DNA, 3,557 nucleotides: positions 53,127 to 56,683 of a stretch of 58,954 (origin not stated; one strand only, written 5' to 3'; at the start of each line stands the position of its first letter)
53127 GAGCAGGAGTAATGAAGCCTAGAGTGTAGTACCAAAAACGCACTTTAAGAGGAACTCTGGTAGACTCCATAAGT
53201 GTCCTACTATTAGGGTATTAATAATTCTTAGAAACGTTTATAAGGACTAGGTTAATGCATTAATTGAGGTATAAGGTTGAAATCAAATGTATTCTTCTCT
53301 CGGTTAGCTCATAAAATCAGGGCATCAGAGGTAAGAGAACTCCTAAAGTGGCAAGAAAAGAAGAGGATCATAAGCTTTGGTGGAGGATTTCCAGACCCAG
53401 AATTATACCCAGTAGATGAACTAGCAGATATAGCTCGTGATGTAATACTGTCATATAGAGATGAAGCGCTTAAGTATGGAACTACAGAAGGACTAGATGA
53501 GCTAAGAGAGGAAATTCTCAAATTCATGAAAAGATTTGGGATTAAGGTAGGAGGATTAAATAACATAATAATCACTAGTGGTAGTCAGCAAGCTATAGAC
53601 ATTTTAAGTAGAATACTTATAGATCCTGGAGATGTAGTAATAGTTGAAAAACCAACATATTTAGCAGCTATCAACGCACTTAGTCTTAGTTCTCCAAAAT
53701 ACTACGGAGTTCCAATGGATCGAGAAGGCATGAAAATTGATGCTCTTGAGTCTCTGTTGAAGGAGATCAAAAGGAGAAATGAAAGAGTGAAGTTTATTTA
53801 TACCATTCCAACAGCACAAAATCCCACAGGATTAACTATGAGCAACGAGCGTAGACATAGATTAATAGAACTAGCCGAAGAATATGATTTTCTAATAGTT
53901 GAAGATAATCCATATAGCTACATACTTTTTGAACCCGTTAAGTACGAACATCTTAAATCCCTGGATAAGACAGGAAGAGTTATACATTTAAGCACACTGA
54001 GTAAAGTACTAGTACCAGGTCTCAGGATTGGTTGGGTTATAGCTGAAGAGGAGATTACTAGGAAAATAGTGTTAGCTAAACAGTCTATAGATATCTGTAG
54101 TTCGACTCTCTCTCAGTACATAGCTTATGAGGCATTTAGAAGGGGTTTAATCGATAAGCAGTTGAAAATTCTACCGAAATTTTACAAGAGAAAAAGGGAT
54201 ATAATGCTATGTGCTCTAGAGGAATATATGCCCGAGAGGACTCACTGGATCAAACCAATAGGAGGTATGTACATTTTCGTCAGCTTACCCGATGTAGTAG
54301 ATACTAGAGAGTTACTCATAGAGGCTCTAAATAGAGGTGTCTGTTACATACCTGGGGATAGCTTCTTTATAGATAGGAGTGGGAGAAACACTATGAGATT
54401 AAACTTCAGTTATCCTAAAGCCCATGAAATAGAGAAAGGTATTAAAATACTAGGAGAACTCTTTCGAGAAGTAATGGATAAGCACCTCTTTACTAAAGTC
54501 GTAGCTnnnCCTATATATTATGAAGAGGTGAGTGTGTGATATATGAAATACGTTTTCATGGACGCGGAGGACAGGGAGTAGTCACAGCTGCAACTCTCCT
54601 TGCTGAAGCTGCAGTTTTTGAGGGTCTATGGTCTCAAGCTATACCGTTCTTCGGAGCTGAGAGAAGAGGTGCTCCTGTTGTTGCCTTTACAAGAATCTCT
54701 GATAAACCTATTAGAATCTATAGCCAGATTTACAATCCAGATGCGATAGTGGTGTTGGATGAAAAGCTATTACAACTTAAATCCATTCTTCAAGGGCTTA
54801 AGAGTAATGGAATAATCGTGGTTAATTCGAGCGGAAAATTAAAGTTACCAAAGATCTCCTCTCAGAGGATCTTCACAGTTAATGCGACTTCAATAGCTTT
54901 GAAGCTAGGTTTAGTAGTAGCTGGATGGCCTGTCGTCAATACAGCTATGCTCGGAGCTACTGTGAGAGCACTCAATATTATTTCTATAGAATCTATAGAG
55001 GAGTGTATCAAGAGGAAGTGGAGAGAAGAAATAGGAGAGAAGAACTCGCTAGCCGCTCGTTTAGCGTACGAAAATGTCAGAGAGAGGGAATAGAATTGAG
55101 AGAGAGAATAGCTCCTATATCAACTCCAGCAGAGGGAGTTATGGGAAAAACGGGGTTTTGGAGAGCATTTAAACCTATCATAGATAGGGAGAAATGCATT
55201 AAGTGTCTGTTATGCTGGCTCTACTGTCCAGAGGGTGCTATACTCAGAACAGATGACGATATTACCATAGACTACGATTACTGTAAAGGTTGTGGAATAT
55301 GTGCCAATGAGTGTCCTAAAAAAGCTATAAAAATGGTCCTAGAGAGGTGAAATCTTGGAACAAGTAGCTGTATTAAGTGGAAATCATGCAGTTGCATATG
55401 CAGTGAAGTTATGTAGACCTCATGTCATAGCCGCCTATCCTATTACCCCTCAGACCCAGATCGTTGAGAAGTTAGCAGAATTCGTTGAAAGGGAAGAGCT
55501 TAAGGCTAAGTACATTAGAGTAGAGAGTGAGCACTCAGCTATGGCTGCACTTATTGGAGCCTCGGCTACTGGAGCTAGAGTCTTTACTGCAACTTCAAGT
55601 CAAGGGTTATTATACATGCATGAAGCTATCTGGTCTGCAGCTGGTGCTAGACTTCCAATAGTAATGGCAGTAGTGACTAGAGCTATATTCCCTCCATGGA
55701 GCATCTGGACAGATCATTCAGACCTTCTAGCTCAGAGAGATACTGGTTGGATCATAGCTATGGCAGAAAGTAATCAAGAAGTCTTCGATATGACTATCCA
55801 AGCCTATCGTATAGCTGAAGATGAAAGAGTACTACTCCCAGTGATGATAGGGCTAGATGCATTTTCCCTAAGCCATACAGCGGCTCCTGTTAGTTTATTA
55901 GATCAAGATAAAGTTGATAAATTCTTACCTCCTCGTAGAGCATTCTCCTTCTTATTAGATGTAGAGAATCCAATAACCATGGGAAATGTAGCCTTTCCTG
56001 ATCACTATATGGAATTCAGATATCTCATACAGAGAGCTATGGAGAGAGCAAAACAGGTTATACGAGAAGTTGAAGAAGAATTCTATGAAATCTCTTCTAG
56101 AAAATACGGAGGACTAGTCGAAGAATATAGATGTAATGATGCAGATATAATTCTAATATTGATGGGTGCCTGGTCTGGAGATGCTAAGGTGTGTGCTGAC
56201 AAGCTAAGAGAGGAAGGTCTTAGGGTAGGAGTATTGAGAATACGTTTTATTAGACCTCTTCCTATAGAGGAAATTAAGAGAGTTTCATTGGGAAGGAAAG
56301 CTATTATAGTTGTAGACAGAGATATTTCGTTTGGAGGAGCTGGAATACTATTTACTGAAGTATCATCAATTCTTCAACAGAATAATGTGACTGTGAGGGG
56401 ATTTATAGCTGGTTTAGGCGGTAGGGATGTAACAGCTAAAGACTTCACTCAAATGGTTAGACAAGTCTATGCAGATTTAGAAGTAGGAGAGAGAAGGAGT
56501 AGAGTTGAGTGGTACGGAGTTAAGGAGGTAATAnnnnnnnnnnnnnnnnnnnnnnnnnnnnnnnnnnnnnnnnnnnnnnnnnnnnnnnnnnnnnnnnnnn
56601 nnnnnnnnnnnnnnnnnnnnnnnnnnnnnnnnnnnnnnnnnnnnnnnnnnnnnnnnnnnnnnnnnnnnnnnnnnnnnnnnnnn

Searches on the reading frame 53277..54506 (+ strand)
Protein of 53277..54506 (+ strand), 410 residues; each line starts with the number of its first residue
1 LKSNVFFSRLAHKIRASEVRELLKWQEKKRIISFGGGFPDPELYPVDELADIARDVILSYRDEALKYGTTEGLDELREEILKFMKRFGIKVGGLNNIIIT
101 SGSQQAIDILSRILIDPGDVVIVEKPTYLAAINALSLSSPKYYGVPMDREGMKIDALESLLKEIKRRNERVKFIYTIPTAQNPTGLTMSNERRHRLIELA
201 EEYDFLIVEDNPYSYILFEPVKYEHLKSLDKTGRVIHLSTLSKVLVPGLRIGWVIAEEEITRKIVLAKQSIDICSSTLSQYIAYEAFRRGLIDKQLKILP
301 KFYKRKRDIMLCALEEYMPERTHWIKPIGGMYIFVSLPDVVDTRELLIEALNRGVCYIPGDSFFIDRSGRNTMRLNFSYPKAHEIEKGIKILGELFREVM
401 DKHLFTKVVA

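Call 42: search_protein_families(library=pfam, proteins=[window:53277-54506:+], max_evalue=0.00001)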
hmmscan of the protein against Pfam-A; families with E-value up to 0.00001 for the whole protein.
window:53277-54506:+ (410 aa): 2 families
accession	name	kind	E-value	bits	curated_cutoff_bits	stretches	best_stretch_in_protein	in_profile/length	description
PF00155.27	Aminotran_1_2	-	1.6e-37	130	19.7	1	54-377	27-346/361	Aminotransferase class I and II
PF12897.13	Asp_aminotransf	-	6.6e-08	32.2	27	1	141-390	147-403/421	Aspartate amino-transferase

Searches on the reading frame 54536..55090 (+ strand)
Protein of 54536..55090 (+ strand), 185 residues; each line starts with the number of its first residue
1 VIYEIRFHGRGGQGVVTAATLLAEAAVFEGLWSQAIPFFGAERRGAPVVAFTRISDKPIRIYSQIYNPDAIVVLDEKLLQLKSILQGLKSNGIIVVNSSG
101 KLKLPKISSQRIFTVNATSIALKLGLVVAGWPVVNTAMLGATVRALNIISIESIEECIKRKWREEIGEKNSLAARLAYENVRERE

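Call 80: search_protein_families(library=pfam, proteins=[window:54536-55090:+], max_evalue=0.001)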
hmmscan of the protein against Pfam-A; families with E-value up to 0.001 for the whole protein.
window:54536-55090:+ (185 aa): 1 family
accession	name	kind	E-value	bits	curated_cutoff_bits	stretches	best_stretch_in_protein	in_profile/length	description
PF01558.24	POR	-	3.4e-41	141.7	27.4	1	11-179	1-173/173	Pyruvate ferredoxin/flavodoxin oxidoreductase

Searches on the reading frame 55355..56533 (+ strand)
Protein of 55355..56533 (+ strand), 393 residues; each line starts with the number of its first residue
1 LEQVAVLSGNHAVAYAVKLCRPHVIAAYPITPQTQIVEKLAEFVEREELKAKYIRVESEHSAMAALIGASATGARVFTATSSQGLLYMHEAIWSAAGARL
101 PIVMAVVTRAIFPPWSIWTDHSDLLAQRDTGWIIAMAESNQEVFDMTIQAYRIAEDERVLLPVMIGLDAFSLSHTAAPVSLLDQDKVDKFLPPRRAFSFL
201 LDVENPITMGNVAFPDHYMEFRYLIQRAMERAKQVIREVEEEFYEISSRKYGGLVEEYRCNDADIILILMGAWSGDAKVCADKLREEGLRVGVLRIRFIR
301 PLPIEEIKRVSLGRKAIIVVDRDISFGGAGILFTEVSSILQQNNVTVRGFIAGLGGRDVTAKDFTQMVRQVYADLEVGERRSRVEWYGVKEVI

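Call 42: search_protein_families(library=pfam, proteins=[window:55355-56533:+], max_evalue=0.00001)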
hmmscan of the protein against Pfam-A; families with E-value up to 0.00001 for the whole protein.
window:55355-56533:+ (393 aa): 3 families
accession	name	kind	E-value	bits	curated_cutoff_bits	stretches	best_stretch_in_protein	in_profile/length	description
PF01855.24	POR_N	-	1.1e-78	264.6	27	1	16-240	2-230/231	Pyruvate flavodoxin/ferredoxin oxidoreductase, thiamine diP-bdg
PF17147.9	PFOR_II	-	2.6e-29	102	27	1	263-363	1-101/102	Pyruvate:ferredoxin oxidoreductase core domain II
PF02780.25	Transketolase_C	-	4e-07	30.4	25.9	1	260-342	7-86/124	Transketolase, C-terminal domain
